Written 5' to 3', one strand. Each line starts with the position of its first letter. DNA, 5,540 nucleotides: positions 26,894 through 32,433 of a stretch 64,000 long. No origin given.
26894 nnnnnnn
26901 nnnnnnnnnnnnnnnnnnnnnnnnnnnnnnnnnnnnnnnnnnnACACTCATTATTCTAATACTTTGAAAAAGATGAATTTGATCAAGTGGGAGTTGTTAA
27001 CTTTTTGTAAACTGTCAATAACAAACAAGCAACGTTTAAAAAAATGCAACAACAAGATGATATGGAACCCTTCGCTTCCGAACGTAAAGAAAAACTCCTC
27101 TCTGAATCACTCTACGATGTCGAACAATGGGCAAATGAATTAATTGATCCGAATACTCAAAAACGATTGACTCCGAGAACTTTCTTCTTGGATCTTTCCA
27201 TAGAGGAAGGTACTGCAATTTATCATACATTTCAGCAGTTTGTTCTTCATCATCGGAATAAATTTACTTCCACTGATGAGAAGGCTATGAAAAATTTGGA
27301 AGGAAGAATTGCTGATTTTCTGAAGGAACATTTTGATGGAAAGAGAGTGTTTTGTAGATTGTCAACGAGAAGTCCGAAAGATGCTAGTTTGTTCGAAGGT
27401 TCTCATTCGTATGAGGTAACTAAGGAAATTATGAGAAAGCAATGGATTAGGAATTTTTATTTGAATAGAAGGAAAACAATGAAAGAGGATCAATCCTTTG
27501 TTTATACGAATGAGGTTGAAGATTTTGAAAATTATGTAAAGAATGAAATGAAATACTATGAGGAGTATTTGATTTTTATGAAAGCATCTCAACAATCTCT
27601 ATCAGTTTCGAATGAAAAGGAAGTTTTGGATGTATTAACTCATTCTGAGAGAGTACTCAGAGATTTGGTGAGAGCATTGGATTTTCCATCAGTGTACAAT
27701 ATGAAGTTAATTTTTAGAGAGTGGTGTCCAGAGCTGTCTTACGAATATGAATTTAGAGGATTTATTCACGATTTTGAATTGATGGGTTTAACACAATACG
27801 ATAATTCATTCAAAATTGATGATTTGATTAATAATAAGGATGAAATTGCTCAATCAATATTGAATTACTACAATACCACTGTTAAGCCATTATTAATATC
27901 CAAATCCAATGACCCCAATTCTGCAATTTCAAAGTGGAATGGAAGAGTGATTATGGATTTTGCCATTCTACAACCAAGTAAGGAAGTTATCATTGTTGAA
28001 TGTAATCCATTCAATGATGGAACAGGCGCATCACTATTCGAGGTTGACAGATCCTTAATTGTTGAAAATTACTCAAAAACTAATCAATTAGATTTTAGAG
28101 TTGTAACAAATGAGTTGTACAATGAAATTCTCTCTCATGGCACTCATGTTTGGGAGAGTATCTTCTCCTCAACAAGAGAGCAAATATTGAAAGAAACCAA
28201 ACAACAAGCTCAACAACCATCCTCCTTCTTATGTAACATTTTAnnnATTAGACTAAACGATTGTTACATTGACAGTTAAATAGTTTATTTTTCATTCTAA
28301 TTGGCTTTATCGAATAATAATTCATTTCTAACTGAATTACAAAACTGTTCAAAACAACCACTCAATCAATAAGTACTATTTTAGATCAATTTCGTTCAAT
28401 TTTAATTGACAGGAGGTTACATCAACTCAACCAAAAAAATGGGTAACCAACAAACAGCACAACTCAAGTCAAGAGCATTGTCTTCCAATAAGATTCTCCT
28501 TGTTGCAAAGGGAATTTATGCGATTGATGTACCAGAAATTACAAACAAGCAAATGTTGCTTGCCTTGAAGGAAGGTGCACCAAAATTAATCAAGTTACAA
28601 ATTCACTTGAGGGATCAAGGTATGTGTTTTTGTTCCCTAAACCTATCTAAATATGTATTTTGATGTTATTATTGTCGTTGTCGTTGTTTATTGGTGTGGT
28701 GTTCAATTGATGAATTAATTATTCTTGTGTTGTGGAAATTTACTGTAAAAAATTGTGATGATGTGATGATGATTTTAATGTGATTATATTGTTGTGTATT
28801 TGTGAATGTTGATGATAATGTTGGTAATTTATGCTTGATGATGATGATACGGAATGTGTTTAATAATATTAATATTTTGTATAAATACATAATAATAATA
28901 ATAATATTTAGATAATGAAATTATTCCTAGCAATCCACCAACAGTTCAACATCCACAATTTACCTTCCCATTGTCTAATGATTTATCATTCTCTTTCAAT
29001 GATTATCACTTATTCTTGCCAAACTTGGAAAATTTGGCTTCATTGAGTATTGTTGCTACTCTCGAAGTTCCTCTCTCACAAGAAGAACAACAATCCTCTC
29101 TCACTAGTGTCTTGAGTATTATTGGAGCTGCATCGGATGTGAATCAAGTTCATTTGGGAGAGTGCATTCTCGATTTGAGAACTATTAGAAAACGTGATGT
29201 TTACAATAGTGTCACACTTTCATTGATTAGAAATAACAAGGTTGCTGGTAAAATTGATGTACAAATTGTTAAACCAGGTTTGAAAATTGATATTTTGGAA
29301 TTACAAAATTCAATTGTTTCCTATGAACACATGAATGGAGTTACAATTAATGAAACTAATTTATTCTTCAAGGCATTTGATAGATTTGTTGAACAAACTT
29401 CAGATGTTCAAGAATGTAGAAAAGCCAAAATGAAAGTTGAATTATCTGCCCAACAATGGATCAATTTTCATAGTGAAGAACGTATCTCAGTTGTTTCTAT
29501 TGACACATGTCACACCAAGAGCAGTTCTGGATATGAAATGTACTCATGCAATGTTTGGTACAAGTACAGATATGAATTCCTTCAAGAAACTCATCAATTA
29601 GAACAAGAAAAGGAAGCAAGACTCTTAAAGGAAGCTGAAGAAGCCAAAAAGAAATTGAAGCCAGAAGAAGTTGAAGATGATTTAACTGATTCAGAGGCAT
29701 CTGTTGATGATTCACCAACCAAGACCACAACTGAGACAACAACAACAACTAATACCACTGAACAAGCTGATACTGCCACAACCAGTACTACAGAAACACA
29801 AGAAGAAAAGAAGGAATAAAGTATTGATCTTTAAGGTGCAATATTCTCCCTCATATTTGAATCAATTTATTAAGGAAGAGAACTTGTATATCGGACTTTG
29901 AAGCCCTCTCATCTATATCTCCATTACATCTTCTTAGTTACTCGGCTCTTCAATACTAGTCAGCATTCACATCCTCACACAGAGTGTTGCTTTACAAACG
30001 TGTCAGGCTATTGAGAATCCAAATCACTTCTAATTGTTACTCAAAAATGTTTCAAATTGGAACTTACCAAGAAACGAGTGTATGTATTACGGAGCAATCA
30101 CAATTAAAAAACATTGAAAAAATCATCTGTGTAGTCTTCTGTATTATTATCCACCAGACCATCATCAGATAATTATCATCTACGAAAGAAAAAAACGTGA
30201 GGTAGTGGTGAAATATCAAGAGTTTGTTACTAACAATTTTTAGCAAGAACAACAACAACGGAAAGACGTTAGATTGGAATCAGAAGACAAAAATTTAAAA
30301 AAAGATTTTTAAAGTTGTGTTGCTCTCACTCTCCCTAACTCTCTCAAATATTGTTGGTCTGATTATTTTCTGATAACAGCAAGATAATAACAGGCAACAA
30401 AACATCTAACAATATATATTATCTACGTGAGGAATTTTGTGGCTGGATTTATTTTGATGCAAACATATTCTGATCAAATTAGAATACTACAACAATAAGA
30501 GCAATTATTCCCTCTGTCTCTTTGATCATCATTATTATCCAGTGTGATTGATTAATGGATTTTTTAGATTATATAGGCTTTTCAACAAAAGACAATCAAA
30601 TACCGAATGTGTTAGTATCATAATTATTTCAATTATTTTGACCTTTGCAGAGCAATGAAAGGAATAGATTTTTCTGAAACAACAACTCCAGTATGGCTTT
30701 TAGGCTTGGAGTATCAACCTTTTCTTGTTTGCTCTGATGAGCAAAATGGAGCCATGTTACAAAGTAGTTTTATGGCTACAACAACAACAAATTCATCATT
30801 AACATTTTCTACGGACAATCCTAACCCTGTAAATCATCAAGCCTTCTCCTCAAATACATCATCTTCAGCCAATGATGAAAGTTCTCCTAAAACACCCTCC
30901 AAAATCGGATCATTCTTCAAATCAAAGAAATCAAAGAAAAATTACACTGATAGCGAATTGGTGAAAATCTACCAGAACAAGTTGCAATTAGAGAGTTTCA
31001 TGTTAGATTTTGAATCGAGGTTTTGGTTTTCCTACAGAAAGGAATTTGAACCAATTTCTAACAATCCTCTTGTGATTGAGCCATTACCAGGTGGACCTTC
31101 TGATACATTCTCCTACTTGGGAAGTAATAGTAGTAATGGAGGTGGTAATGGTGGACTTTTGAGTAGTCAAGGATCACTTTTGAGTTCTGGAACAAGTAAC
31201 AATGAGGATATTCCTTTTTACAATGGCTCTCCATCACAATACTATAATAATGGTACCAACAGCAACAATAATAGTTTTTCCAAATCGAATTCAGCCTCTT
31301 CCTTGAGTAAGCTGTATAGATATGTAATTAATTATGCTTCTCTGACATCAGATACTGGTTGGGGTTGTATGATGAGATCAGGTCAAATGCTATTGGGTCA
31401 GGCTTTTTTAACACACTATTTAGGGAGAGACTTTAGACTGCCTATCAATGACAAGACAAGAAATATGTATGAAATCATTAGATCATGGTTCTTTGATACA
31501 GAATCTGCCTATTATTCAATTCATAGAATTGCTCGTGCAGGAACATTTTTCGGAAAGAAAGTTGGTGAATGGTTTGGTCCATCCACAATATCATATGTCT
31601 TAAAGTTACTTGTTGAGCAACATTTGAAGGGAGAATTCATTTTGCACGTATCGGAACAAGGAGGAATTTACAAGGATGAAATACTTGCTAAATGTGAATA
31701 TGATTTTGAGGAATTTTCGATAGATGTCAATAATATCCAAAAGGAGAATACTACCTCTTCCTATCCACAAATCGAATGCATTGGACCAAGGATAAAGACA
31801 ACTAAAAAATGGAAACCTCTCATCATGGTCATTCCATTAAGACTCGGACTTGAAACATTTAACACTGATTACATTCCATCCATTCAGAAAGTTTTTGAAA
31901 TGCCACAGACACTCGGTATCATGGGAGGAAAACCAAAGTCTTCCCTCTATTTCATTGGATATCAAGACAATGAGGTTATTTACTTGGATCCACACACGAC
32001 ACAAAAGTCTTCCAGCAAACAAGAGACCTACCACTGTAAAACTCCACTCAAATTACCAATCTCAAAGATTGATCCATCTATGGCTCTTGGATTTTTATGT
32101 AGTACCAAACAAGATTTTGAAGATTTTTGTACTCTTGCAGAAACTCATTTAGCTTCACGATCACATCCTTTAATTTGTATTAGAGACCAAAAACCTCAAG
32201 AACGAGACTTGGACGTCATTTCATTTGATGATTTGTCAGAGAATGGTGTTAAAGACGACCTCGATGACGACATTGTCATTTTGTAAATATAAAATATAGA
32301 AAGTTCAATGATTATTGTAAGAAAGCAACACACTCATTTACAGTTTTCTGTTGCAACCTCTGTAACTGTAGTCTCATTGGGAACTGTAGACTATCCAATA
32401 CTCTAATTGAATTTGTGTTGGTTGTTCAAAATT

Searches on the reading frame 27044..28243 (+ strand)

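Call 75: search_protein_families(library=pfam, proteins=[window:27044-28243:+], max_evalue=0.0001)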
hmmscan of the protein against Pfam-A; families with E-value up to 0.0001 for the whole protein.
window:27044-28243:+ (400 aa): 1 family
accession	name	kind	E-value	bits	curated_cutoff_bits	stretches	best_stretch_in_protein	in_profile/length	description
PF07065.19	D123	-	9e-18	64.9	24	1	179-357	105-275/300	D123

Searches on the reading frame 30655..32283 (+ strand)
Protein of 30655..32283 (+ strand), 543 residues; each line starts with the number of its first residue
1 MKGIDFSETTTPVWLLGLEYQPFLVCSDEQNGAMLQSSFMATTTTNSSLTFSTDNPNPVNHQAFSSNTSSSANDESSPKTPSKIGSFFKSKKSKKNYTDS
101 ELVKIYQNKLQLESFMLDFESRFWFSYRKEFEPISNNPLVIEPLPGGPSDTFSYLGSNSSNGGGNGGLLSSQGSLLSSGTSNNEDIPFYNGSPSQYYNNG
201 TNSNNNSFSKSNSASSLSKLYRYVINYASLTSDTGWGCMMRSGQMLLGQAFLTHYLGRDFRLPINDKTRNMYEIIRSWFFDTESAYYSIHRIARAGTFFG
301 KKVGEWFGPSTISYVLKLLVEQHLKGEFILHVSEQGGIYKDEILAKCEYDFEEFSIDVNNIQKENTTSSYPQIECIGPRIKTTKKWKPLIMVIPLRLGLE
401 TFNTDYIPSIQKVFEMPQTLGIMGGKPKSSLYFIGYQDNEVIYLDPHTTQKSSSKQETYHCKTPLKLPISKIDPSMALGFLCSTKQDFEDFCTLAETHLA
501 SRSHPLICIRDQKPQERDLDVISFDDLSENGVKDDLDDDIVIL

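Call 75: search_protein_families(library=pfam, proteins=[window:30655-32283:+], max_evalue=0.0001)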
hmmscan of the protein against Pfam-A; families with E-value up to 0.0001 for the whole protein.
window:30655-32283:+ (543 aa): 1 family
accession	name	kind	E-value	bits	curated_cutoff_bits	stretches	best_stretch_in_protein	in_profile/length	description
PF03416.26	Peptidase_C54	-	7.4e-94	314.7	25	1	113-493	2-275/276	Peptidase C54 catalytic domain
